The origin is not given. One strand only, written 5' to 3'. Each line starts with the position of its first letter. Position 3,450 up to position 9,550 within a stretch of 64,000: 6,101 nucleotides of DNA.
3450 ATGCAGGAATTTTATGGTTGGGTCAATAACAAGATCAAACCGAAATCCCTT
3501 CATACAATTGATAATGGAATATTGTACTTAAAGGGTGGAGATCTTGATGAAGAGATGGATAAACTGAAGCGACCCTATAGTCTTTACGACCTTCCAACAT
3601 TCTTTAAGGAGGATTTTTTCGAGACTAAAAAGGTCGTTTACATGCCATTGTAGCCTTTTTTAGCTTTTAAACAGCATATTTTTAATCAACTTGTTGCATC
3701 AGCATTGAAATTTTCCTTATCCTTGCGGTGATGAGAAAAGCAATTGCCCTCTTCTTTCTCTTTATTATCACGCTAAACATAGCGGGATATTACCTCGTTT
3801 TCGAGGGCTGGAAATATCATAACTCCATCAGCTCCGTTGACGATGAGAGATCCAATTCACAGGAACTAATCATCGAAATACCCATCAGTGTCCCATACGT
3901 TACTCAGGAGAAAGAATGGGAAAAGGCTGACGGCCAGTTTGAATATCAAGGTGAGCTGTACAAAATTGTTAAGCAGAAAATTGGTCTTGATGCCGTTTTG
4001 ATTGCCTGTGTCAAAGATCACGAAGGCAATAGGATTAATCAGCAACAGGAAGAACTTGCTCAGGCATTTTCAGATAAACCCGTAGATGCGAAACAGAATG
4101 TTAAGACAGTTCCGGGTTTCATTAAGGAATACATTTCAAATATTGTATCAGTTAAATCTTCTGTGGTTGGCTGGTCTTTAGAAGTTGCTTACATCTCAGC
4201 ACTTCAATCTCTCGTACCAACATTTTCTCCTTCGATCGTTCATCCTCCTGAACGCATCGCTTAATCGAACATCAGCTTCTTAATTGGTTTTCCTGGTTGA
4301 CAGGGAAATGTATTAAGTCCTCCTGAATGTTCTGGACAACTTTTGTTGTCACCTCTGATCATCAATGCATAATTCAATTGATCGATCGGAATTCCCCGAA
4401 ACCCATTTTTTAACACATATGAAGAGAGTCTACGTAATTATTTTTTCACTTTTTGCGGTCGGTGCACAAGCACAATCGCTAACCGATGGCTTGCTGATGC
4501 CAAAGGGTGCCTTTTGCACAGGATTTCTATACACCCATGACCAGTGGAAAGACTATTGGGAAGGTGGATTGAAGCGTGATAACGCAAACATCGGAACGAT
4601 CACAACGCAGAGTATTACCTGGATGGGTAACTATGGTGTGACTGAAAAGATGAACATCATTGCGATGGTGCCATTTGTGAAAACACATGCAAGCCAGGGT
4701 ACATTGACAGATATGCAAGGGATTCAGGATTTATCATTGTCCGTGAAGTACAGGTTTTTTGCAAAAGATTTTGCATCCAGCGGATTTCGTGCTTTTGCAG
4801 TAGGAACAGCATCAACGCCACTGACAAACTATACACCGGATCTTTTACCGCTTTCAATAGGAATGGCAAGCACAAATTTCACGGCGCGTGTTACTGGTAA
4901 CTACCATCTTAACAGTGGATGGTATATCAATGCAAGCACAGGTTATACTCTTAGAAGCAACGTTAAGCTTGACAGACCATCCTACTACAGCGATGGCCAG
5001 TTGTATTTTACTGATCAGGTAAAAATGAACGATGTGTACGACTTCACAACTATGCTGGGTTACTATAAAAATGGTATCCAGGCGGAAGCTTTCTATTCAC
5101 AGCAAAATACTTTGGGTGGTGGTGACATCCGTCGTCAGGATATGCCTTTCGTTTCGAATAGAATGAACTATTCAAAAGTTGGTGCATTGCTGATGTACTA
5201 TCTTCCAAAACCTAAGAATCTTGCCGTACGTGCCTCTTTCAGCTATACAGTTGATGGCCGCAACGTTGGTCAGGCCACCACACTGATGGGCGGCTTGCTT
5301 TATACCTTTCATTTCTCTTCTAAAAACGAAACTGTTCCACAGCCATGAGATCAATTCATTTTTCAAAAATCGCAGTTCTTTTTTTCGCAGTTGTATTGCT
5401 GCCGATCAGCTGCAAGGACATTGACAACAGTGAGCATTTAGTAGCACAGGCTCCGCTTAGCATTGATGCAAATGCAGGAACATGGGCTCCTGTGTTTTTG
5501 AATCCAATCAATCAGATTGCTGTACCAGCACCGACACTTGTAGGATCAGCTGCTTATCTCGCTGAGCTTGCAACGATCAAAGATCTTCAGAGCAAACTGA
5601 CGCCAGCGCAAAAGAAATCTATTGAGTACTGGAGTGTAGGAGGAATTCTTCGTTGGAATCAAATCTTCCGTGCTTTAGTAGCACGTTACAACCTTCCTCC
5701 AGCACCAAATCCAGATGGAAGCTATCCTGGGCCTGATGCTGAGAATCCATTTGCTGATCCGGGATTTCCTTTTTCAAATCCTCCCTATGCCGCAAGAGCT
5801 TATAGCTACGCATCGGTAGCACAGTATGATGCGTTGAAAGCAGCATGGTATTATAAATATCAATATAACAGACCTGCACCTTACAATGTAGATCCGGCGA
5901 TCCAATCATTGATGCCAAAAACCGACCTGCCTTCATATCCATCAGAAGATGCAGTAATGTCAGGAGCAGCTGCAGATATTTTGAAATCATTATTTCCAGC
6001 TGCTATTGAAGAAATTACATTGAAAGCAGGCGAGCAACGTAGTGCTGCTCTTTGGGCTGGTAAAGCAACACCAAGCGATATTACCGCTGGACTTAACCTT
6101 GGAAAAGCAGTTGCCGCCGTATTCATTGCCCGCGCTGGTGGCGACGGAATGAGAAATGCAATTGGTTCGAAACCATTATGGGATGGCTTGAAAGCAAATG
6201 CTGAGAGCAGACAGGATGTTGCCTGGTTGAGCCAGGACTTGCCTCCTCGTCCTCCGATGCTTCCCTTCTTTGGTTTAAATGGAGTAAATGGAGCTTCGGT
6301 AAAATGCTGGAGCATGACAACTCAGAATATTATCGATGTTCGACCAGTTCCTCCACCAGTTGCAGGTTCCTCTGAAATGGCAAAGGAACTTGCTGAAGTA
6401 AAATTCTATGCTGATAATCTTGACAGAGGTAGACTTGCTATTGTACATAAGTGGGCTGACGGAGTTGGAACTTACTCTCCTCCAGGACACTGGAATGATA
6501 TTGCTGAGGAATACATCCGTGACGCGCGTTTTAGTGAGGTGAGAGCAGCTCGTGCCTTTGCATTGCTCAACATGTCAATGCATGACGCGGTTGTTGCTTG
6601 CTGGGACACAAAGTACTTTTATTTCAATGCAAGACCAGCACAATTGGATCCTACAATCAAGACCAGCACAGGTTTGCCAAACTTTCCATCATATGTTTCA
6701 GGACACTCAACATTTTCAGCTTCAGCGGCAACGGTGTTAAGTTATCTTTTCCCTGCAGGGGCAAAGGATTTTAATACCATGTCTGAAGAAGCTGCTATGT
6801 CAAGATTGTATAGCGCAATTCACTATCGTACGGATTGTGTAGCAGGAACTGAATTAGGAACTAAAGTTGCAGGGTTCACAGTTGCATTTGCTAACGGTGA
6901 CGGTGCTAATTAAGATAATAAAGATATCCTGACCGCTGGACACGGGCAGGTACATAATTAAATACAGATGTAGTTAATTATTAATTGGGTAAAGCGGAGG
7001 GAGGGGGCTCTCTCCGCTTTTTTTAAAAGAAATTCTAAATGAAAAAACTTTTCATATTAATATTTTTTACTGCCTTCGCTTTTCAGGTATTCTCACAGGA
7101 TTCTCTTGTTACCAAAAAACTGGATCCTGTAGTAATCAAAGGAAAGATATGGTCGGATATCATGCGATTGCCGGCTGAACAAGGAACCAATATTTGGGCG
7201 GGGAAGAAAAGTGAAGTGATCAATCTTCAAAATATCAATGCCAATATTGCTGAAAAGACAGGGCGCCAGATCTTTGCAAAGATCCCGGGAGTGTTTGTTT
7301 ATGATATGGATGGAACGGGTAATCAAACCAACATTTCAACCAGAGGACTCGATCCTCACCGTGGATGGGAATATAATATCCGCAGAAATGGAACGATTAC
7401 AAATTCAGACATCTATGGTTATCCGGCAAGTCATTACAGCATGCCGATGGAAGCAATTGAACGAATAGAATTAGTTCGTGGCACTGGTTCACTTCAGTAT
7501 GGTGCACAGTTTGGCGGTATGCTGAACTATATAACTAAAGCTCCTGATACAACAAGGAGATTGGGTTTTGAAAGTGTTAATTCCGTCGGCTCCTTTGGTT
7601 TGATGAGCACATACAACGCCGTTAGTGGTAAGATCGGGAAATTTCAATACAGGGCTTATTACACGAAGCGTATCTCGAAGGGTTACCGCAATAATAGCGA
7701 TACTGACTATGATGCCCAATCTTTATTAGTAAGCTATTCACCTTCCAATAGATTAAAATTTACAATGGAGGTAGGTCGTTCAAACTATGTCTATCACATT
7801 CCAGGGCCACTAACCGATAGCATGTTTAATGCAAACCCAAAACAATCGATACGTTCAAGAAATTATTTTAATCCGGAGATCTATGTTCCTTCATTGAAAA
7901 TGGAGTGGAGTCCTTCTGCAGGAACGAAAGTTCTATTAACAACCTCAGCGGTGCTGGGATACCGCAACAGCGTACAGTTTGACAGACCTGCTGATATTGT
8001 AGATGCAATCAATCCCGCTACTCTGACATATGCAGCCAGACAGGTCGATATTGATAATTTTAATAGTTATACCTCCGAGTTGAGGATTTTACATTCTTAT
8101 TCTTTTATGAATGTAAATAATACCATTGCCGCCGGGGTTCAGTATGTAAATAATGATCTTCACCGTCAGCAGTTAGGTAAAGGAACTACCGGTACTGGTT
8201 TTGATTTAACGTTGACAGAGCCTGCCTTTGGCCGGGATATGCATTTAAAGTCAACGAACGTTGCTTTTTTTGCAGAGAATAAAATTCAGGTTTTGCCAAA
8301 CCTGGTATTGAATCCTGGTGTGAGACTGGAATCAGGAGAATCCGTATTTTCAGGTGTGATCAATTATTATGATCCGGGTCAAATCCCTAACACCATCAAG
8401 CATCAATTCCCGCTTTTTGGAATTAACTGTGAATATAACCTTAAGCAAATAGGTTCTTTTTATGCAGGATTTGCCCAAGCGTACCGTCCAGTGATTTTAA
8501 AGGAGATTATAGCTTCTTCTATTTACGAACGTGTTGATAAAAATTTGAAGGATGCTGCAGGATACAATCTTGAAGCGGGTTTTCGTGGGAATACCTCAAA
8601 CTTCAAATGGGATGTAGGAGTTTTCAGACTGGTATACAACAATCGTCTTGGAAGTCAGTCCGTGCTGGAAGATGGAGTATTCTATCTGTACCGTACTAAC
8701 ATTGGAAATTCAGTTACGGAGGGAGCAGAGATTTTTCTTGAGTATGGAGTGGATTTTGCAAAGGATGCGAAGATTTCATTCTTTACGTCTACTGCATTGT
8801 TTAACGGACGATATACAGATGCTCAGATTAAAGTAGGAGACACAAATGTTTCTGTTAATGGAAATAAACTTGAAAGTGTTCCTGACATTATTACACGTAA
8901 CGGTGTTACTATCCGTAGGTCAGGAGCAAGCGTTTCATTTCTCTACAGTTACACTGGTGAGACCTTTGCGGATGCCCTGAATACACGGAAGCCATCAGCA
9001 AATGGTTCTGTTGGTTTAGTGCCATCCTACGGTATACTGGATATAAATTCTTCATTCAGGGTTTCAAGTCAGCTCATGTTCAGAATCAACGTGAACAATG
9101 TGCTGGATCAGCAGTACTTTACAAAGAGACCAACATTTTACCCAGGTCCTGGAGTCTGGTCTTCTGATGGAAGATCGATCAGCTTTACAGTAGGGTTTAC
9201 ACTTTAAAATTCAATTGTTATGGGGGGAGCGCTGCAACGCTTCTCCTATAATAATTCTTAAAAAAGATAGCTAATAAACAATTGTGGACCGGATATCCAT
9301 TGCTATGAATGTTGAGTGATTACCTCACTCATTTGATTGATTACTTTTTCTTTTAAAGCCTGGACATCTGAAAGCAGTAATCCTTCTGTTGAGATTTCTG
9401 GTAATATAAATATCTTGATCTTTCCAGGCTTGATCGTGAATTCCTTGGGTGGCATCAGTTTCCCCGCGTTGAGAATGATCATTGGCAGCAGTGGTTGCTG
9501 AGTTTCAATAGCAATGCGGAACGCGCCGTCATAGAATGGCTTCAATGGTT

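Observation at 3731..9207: Four-gene envelope module: HPP leader, outer-membrane barrel, haloperoxidase-like lipoprotein, TonB-dependent receptor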

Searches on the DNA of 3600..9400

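Call 86: search_rna_families(source=window, start=3600, end=9400, threshold=evalue, max_evalue=1)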
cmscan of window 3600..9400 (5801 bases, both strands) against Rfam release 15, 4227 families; matches with E-value up to 1: 3.
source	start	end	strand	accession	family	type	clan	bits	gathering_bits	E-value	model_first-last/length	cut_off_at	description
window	6956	7018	+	RF01686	Acido-1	Gene; sRNA;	-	22.2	50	0.57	1-64/64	no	Acido-1 RNA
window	6985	7025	-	RF03189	mir-1175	Gene; miRNA;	-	20.6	51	0.42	1-72/72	no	mir-1175 microRNA precursor family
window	9190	9265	+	RF02734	Cgb105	Gene; sRNA;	-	18.9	163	0.49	1-134/134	no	Corynebacterium sRNA 105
